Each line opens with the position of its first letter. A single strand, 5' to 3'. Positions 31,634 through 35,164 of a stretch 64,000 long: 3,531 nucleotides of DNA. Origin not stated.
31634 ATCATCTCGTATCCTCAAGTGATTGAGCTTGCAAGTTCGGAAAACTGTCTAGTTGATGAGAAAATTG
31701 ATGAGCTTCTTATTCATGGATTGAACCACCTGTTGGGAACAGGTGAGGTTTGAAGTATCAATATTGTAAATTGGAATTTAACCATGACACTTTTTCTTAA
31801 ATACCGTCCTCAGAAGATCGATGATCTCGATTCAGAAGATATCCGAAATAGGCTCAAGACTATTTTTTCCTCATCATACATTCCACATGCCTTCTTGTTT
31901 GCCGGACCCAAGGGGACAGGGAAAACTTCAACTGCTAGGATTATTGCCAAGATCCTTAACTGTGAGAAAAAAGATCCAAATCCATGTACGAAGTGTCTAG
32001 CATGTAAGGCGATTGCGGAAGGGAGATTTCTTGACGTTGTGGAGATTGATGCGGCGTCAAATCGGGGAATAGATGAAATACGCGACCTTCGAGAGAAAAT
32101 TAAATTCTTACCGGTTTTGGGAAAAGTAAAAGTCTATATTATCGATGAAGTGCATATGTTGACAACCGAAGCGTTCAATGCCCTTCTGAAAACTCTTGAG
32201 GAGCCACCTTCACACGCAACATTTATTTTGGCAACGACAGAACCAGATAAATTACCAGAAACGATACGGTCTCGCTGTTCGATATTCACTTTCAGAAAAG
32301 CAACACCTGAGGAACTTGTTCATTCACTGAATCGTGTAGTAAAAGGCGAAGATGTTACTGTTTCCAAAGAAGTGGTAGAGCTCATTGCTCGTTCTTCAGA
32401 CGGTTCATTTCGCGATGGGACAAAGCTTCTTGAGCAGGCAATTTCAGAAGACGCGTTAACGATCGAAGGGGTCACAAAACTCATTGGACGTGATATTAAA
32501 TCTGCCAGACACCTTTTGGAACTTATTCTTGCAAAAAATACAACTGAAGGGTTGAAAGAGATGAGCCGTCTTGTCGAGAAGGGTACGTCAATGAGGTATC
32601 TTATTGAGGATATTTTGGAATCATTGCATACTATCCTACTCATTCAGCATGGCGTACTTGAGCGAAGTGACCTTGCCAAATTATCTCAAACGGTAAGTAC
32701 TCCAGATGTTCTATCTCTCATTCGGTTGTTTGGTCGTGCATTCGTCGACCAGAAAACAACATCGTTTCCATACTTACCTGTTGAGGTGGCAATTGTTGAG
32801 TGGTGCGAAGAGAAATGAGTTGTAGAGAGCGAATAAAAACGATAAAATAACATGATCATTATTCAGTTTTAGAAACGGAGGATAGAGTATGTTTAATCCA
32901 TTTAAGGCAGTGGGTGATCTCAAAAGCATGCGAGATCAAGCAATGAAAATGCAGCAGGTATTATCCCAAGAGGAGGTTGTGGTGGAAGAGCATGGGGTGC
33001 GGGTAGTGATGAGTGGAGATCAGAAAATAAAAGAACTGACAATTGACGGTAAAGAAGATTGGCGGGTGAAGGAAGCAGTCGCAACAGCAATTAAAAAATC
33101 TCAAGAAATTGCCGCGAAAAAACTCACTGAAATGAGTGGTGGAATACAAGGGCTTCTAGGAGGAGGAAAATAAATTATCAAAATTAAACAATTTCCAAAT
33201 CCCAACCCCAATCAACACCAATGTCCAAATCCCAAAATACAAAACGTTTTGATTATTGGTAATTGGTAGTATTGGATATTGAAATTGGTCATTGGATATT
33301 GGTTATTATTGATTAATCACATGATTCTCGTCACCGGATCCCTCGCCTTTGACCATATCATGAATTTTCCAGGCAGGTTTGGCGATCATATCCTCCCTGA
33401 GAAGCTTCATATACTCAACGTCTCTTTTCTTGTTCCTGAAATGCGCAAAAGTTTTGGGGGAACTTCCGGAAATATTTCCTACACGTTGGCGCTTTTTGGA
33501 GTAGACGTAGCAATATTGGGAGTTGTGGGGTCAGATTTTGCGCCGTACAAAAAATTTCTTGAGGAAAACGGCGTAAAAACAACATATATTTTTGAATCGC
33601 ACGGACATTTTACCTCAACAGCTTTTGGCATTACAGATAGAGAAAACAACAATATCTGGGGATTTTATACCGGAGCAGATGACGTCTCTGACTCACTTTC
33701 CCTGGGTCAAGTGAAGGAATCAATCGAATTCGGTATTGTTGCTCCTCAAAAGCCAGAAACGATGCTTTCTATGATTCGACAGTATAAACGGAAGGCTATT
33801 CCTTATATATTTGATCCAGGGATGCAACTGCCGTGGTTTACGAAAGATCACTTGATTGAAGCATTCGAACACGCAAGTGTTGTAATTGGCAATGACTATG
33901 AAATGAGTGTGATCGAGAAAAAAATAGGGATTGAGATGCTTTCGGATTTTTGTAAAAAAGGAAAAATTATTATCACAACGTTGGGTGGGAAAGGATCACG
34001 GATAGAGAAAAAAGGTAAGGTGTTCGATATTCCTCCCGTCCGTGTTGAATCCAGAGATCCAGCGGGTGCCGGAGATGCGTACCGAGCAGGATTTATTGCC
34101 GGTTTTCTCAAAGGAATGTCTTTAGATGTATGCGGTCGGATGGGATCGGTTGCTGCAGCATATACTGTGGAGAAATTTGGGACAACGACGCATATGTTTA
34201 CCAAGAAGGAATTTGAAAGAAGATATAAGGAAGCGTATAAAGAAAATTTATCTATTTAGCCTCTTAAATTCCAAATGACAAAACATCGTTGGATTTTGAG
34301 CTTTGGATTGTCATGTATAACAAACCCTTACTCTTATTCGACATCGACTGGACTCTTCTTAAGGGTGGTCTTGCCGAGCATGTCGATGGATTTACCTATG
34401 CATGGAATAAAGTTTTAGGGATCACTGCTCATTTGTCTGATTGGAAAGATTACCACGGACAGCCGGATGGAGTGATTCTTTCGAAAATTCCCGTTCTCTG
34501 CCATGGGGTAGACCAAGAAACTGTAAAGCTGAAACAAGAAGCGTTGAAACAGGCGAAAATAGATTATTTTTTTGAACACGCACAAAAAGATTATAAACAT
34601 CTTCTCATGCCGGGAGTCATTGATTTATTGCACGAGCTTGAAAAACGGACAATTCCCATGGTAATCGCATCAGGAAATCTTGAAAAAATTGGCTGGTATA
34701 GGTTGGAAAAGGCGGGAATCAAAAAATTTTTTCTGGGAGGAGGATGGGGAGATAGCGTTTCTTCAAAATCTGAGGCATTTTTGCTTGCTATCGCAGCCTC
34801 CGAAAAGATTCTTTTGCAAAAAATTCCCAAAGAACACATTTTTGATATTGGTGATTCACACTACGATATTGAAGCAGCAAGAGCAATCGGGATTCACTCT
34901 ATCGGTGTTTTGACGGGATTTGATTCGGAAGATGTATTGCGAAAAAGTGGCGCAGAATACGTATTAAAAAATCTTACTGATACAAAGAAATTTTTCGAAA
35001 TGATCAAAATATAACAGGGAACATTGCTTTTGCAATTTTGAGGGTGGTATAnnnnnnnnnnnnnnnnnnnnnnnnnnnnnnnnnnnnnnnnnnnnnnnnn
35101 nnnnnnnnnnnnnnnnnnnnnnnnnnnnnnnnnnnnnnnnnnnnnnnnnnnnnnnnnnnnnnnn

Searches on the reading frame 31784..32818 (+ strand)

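Call 47: search_protein_families(library=pfam, proteins=[window:31784-32818:+], max_evalue=0.00001)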
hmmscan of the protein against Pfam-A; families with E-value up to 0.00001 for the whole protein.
window:31784-32818:+ (344 aa): 5 families
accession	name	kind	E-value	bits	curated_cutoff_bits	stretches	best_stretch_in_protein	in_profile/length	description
PF13177.12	DNA_pol3_delta2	-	6.4e-45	153.5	27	1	18-172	3-159/161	DNA polymerase III, delta subunit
PF00004.35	AAA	-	2.1e-15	57.8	21.2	1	38-168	2-126/131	ATPase family associated with various cellular activities (AAA)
PF22608.2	DNAX_ATPase_lid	-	2.2e-08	34.2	27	1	179-221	3-45/49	DNA polymerase III clamp loader subunit, ATPase lid domain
PF07728.20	AAA_5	-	4.7e-07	30.3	22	1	37-142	2-94/139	AAA domain (dynein-related subfamily)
PF13401.12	AAA_22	-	5.6e-06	27.1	27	0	39-152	10-123/130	AAA domain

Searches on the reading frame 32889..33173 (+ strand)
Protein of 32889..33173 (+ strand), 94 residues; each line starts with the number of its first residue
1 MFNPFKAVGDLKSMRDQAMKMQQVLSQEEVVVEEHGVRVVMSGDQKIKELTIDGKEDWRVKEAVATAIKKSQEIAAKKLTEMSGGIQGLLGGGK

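Call 3: search_protein_families(library=pfam, proteins=[window:32889-33173:+])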
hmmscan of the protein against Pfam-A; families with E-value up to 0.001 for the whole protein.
window:32889-33173:+ (94 aa): 1 family
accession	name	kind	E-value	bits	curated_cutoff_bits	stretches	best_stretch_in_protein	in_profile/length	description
PF02575.21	YbaB_DNA_bd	-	2.9e-07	31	25.5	1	11-86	4-90/91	YbaB/EbfC DNA-binding family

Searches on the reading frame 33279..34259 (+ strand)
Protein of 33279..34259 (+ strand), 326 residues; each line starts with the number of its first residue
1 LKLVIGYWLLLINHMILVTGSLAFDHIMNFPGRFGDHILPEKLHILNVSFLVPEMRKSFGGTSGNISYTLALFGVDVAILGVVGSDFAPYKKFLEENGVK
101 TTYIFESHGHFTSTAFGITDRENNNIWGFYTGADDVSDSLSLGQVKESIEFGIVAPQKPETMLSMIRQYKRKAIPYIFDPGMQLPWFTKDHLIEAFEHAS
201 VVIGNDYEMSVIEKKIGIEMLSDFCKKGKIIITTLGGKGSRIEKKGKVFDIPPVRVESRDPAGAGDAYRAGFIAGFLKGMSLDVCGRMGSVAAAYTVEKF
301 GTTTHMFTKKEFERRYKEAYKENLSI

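Call 3: search_protein_families(library=pfam, proteins=[window:33279-34259:+])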
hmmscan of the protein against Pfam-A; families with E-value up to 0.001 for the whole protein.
window:33279-34259:+ (326 aa): 1 family
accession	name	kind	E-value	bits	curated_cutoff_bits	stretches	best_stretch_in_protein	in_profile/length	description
PF00294.29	PfkB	-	3.6e-38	132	25.8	1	46-304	23-297/302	pfkB family carbohydrate kinase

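Call 4: search_protein_families(library=ncbifam, proteins=[window:33279-34259:+])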
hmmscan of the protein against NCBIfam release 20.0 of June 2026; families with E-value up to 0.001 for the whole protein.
window:33279-34259:+ (326 aa): 19 families
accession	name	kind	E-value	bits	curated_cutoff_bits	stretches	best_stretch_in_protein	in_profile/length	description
TIGR04382.1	myo_inos_iolC_N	equivalog_domain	1.9e-24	86.5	300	2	192-313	182-306/309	5-dehydro-2-deoxygluconokinase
TIGR02152.1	D_ribokin_bact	equivalog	4.1e-24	85.4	299.65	1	16-313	1-297/298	ribokinase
NF041164.1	NucKinThplmales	equivalog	6.6e-23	81.3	450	1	49-299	27-274/295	nucleoside kinase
NF053626.1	RibKinHalex1628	equivalog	6.6e-22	78.3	330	1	54-304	32-280/293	ATP-dependent ribose-1-phosphate kinase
NF041134.1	R1P_kin_Thcocales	equivalog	6.8e-17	61.8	500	1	58-317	35-283/291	ADP-dependent ribose-1-phosphate kinase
NF007321.0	PRK09813.1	equivalog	4.1e-15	56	247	1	57-301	20-259/261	fructoselysine 6-kinase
NF008353.0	PRK11142.1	equivalog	6.4e-14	52.2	341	1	229-314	216-301/307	ribokinase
TIGR02198.1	rfaE_dom_I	equivalog_domain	3.4e-13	49.4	345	1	165-306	165-306/315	D-glycero-beta-D-manno-heptose-7-phosphate kinase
TIGR03168.1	1-PFK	subfamily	2.3e-12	46.5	216.4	1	225-312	209-295/305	hexose kinase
NF006957.1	PRK09434.1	equivalog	5.1e-11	42.6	450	1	57-278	24-262/302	fructokinase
TIGR03828.1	pfkB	equivalog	5.4e-11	42.1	292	1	229-304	214-289/305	1-phosphofructokinase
NF047869.1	myo_kin_aldol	exception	8.7e-11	40.9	600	1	251-319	266-334/586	bifunctional 5-dehydro-2-deoxygluconokinase/5-dehydro-2-deoxyphosphogluconate aldolase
NF007416.0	PRK09954.1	equivalog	2.3e-09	36.7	561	1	56-126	89-161/362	sugar kinase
NF040938.1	KDG_KDGal_kin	equivalog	1.9e-08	33.8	400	1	220-314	206-301/305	bifunctional 2-dehydro-3-deoxygluconokinase/2-dehydro-3-deoxygalactonokinase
NF049991.1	TagKinase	equivalog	6.1e-07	28.5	420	1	231-314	229-313/321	tagatose kinase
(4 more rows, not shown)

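Call 32: search_solved_structures(query=window:33279-34259:+, max_evalue=1e-10)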
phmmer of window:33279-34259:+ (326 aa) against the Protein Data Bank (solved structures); distinct sequences matched with E-value up to 1e-10: 11.
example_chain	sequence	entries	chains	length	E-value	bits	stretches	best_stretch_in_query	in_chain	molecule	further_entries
3b1r_A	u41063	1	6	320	2.3e-54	187.6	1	14-320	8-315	Ribokinase, putative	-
3b1n_A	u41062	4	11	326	6.9e-54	186.1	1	17-320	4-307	Ribokinase, putative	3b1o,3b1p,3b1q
6c9r_A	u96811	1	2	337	1.5e-47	165.3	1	13-323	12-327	Adenosine kinase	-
2pkf_A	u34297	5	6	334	1.5e-47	165.3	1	13-323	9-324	Adenosine kinase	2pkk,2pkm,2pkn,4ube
6c9q_A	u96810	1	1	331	1.5e-47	165.2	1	13-323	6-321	Adenosine kinase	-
4o1g_A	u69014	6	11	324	6.3e-47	163.2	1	16-323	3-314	Adenosine kinase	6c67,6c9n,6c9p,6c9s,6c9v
4pvv_A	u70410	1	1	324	1.2e-46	162.3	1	16-323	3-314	Adenosine kinase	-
2c49_A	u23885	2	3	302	3.4e-37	131.2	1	41-311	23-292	SUGAR KINASE MJ0406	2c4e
3bf5_A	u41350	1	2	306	7.7e-14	54.5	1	50-315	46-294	Ribokinase related protein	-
3ewm_A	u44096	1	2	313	1.3e-13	53.7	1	56-320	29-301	Uncharacterized sugar kinase PH1459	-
3gbu_A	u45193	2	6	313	1.8e-13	53.2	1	56-320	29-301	Uncharacterized sugar kinase PH1459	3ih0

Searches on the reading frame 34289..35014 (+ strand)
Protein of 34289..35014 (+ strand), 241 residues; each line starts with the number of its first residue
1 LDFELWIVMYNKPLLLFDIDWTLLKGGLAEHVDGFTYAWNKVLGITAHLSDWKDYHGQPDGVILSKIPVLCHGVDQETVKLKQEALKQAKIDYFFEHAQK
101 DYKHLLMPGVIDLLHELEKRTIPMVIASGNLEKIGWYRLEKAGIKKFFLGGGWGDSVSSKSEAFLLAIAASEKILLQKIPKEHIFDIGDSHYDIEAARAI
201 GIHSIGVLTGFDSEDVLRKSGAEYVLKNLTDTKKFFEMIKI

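Call 3: search_protein_families(library=pfam, proteins=[window:34289-35014:+])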
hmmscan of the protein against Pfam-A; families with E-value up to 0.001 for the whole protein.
window:34289-35014:+ (241 aa): 4 families
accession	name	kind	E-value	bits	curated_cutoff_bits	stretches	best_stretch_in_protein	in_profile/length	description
PF13419.12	HAD_2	-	2.2e-12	47.9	23.8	1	46-207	31-178/178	Haloacid dehalogenase-like hydrolase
PF12710.13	HAD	-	3e-11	44.5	27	1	16-198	2-189/189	haloacid dehalogenase-like hydrolase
PF13242.12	Hydrolase_like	-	1.6e-10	41.2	22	1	160-231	4-74/75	HAD-hyrolase-like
PF00702.32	Hydrolase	-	1.5e-09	38.9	26.4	1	15-201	4-191/191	haloacid dehalogenase-like hydrolase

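Call 4: search_protein_families(library=ncbifam, proteins=[window:34289-35014:+])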
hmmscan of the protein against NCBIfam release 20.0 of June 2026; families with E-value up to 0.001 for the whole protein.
window:34289-35014:+ (241 aa): 17 families
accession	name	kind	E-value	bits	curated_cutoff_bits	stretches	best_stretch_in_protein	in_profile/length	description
NF009695.0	PRK13222.1-2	equivalog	2.3e-12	46.9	225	1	14-236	8-222/226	phosphoglycolate phosphatase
NF009697.0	PRK13222.1-4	equivalog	1.9e-09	37.2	327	1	15-231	10-217/232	phosphoglycolate phosphatase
NF009694.0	PRK13222.1-1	equivalog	2.6e-08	33.5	415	1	81-231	88-234/252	phosphoglycolate phosphatase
NF009698.0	PRK13223.1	equivalog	7.2e-08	31.9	466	1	14-229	15-222/272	phosphoglycolate phosphatase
TIGR01449.2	PGP_bact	equivalog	1.4e-07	31.3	180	1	87-233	68-210/213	phosphoglycolate phosphatase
TIGR03351.1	PhnX-like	hypoth_equivalog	2.6e-07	30.9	218.9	1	94-234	76-217/220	phosphonatase-like hydrolase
NF009699.0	PRK13225.1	equivalog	5.8e-07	29.3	368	1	106-231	143-262/273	phosphoglycolate phosphatase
NF009804.0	PRK13288.1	equivalog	3.2e-06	26.8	218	1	95-232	72-206/215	pyrophosphatase PpaX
NF053653.1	InDiPhoBT2121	equivalog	5.6e-06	26.1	245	0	187-233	166-212/216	inorganic diphosphatase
TIGR01454.1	AHBA_synth_RP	hypoth_equivalog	7.1e-05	22.5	246.65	1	107-228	77-195/205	AHBA synthesis associated protein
TIGR01509.1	HAD-SF-IA-v3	subfamily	0.00011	22.4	29.4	0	74-138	34-98/154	HAD-IA family hydrolase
TIGR02254.1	YjjG_YfnB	equivalog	0.00015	21.3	159.9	1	94-205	87-194/223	YjjG family noncanonical pyrimidine nucleotidase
TIGR01990.1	bPGM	equivalog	0.00032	20.7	189.4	1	76-207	60-186/187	beta-phosphoglucomutase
TIGR00338.1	serB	equivalog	0.00048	19.8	144.15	0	83-146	66-126/219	phosphoserine phosphatase SerB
NF009700.0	PRK13226.1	equivalog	0.00061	19.5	342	0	153-215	143-202/229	phosphoglycolate phosphatase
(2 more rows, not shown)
